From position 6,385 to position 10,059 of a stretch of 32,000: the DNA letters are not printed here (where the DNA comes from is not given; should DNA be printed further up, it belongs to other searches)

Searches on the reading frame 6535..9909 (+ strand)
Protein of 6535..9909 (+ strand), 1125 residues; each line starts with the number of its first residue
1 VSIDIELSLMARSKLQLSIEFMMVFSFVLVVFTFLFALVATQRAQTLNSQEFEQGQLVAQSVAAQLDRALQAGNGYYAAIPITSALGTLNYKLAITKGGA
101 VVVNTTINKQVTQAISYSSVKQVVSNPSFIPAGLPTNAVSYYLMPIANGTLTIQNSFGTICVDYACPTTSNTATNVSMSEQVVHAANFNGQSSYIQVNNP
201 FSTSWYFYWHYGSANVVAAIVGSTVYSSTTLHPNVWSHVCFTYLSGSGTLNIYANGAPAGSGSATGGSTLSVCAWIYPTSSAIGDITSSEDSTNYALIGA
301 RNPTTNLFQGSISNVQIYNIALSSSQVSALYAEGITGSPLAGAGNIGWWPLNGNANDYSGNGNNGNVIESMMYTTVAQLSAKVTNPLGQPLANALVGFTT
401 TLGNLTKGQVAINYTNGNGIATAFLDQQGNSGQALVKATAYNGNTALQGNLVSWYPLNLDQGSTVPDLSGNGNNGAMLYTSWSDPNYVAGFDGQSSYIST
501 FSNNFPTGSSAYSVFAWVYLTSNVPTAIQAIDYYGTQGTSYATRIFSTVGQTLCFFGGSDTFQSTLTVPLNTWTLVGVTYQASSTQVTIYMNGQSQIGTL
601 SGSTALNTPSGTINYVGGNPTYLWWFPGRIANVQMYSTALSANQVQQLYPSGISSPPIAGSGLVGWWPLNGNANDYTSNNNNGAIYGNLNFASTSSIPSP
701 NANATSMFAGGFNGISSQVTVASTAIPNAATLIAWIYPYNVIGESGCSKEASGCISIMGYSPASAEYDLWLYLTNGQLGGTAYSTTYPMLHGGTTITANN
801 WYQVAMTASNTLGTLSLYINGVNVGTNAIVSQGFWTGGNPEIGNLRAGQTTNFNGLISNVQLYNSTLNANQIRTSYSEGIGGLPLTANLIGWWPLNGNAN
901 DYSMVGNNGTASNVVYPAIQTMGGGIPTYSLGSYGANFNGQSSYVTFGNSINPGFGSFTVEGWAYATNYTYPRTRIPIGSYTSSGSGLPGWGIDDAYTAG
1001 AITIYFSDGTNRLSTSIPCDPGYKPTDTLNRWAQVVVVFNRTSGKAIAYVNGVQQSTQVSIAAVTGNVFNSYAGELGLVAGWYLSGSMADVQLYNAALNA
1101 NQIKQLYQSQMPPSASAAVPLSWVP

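Call 28: search_protein_families(library=pfam, proteins=[window:6535-9909:+], max_evalue=0.01)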
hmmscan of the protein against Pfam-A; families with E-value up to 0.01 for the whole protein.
window:6535-9909:+ (1125 aa): 5 families
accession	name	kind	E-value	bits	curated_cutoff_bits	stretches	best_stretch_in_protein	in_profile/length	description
PF13385.13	Laminin_G_3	-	1.4e-62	210.8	27.6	5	492-646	1-151/151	Concanavalin A-like lectin/glucanases superfamily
PF00354.24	Pentaxin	-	4.6e-15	56.3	25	1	222-335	71-171/194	Pentaxin family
PF07953.20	Toxin_R_bind_N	-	8.1e-05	22.8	23.8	0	952-1057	50-150/191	Clostridium neurotoxin, N-terminal receptor binding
PF02369.22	Big_1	-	0.00015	22.2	34.9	1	376-445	18-85/93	Bacterial Ig-like domain (group 1)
PF00054.30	Laminin_G_1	-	0.00049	20.8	24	0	789-867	43-130/131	Laminin G domain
